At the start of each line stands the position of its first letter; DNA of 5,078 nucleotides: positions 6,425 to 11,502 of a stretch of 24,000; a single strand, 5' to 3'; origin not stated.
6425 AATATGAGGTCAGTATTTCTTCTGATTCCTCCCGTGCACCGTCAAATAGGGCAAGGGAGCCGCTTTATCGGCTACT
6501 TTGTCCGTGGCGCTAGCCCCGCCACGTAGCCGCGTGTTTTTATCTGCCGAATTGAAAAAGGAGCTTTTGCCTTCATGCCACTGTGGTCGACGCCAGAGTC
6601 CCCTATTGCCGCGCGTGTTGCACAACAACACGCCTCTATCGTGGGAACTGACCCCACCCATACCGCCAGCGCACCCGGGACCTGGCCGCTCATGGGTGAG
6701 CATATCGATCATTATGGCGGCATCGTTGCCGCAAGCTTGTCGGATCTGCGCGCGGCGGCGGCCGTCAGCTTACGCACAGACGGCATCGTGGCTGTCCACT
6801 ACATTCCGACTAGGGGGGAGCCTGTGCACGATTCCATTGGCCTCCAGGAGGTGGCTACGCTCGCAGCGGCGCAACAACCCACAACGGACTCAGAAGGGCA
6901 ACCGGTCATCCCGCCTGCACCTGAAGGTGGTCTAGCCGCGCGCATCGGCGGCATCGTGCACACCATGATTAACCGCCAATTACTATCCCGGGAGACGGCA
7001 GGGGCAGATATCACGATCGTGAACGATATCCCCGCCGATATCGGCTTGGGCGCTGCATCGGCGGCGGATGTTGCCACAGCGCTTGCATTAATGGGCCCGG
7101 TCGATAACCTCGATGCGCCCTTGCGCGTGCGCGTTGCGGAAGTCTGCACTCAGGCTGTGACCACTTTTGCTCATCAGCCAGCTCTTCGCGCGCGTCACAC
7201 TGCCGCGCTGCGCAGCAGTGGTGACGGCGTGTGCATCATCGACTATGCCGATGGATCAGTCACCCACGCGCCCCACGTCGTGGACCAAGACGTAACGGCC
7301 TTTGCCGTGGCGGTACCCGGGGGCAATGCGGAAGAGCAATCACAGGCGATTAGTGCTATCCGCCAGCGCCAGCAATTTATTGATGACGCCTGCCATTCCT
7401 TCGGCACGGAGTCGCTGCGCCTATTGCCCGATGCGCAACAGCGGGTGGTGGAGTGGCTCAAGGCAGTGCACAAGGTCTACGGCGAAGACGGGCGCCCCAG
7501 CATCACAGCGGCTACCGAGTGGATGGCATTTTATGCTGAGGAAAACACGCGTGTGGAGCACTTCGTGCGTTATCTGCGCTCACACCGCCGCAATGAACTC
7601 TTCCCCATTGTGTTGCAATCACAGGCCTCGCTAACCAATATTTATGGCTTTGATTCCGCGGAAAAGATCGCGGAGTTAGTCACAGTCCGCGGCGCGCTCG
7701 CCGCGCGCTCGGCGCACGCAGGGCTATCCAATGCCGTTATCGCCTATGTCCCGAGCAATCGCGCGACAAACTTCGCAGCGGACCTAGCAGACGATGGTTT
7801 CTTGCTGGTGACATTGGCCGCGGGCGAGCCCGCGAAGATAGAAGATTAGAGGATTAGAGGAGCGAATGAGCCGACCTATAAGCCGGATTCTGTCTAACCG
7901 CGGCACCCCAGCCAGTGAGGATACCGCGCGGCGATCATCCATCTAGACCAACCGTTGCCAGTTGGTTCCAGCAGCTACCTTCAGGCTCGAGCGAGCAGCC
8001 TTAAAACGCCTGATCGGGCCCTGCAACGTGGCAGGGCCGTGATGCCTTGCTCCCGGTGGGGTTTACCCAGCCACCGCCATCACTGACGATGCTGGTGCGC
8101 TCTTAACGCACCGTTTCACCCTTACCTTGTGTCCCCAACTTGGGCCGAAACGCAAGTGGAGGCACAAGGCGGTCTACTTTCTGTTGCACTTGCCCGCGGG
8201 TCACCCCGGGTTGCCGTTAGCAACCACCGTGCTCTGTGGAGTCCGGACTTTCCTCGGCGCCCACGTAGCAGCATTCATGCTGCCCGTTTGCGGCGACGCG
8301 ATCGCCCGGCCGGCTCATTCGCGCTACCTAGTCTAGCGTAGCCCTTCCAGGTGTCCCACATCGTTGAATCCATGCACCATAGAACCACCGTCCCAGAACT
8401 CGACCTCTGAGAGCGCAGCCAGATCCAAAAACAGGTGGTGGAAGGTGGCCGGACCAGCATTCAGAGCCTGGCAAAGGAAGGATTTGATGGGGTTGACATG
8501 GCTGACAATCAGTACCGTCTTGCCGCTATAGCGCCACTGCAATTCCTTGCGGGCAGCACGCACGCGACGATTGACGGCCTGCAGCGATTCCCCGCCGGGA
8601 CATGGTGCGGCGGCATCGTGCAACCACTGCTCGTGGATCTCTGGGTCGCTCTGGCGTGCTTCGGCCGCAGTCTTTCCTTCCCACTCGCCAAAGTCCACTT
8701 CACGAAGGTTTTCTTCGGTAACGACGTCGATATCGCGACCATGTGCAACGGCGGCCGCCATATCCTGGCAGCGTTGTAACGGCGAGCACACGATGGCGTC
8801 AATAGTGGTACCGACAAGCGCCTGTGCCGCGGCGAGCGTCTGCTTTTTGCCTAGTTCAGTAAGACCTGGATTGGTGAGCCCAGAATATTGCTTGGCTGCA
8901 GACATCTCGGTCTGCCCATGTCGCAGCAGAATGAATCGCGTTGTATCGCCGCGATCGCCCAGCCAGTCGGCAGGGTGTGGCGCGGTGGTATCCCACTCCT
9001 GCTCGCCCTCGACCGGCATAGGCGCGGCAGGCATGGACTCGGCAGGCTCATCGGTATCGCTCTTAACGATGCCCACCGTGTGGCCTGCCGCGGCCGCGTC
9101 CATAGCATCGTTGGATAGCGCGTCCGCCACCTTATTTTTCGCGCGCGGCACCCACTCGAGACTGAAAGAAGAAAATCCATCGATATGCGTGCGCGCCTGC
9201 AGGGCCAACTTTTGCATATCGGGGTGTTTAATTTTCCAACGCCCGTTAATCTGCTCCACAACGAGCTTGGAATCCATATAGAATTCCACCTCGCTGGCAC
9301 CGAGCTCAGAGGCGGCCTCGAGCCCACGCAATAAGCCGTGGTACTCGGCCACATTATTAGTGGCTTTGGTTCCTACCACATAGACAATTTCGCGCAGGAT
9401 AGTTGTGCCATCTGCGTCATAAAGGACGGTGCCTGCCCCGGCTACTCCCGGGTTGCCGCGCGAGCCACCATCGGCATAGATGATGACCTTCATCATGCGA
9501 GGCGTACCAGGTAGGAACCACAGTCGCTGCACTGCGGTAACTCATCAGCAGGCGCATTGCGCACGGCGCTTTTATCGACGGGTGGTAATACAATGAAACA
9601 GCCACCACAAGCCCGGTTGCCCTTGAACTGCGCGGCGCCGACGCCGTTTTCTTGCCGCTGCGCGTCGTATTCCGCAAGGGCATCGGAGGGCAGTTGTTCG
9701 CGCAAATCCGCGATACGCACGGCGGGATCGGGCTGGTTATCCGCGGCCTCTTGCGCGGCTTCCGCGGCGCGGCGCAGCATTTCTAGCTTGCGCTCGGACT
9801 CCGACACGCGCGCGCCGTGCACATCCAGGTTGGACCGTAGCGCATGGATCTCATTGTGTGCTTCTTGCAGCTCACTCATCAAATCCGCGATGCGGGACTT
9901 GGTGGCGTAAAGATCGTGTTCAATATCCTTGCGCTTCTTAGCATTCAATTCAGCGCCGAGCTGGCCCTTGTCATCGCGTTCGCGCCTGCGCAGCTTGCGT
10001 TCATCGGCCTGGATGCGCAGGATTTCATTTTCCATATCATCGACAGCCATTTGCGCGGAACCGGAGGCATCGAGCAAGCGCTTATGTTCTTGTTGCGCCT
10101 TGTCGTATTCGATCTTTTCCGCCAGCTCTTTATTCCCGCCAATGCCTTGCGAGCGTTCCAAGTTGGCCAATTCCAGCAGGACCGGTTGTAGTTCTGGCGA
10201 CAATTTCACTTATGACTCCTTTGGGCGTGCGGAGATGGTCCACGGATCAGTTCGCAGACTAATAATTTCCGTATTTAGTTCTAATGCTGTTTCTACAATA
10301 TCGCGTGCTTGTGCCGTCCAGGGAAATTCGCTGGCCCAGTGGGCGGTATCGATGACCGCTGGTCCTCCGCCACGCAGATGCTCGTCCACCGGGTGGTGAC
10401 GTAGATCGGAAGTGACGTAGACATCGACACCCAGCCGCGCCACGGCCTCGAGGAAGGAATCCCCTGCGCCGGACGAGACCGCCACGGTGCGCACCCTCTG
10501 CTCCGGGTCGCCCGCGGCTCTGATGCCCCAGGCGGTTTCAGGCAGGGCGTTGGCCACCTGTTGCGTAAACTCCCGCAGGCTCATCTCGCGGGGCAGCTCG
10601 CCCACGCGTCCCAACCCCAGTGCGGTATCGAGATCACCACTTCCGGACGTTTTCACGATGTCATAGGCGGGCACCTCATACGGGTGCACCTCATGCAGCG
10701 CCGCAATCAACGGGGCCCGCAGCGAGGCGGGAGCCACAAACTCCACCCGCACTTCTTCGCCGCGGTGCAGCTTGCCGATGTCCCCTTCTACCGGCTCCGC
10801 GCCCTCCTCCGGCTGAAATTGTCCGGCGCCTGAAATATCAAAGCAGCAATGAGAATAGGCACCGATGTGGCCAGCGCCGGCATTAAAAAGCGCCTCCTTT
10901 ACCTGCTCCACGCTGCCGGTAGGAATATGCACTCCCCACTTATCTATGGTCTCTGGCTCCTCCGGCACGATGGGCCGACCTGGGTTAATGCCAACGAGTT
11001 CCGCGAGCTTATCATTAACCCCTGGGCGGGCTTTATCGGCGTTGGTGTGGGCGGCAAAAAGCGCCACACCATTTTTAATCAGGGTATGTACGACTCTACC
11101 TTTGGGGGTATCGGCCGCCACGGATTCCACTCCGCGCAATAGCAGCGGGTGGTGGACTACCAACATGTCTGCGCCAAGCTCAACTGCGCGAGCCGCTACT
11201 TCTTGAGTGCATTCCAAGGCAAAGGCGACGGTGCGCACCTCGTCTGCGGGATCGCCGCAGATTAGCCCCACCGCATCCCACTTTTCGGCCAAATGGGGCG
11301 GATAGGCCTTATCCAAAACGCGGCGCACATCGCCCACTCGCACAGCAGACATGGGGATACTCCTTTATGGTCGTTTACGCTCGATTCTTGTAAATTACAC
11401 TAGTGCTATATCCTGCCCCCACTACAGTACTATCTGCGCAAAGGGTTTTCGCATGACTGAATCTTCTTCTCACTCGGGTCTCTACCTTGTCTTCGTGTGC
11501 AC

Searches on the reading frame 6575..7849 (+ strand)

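Call 52: search_protein_families(library=pfam, proteins=[window:6575-7849:+], max_evalue=0.001)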
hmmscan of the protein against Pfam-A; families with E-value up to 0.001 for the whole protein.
window:6575-7849:+ (424 aa): 2 families
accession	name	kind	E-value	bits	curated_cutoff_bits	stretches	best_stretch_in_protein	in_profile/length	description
PF10509.15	GalKase_gal_bdg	-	2.1e-10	40.4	23.1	1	18-65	2-48/49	Galactokinase galactose-binding signature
PF00288.32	GHMP_kinases_N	-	0.00045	20.8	22.3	0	137-173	15-47/87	GHMP kinases N terminal domain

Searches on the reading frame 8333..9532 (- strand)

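Call 52: search_protein_families(library=pfam, proteins=[window:8333-9532:-], max_evalue=0.001)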
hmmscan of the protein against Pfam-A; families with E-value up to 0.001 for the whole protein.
window:8333-9532:- (399 aa): 3 families
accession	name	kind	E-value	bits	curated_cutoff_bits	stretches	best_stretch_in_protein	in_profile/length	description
PF00300.27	His_Phos_1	-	2.6e-55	187.5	21.7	1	201-391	2-193/194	Histidine phosphatase superfamily (branch 1)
PF13456.12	RVT_3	-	6.7e-28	97.5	21.6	1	21-143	3-123/123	Reverse transcriptase-like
PF00075.30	RNase_H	-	7e-10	39.7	25.8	1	15-105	3-88/141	RNase H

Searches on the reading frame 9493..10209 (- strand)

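Call 52: search_protein_families(library=pfam, proteins=[window:9493-10209:-], max_evalue=0.001)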
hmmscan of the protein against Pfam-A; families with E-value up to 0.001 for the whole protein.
window:9493-10209:- (238 aa): 2 families
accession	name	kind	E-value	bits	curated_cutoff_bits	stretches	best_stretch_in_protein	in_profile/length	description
PF24481.2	CT398_CC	-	9.8e-10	39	27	1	27-189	16-180/180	CT398-like coiled coil hairpin domain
PF02591.20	Zn_ribbon_9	-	2.3e-09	37.7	29.1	1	200-234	1-33/33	C4-type zinc ribbon domain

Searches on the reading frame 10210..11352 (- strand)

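Call 52: search_protein_families(library=pfam, proteins=[window:10210-11352:-], max_evalue=0.001)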
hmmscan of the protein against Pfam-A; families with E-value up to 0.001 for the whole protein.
window:10210-11352:- (380 aa): 1 family
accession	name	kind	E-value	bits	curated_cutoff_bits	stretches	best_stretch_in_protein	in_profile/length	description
PF01784.24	DUF34_NIF3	-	1.5e-70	238.2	23.4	1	5-370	2-256/256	Duf34/NIF3 (NGG1p interacting factor 3)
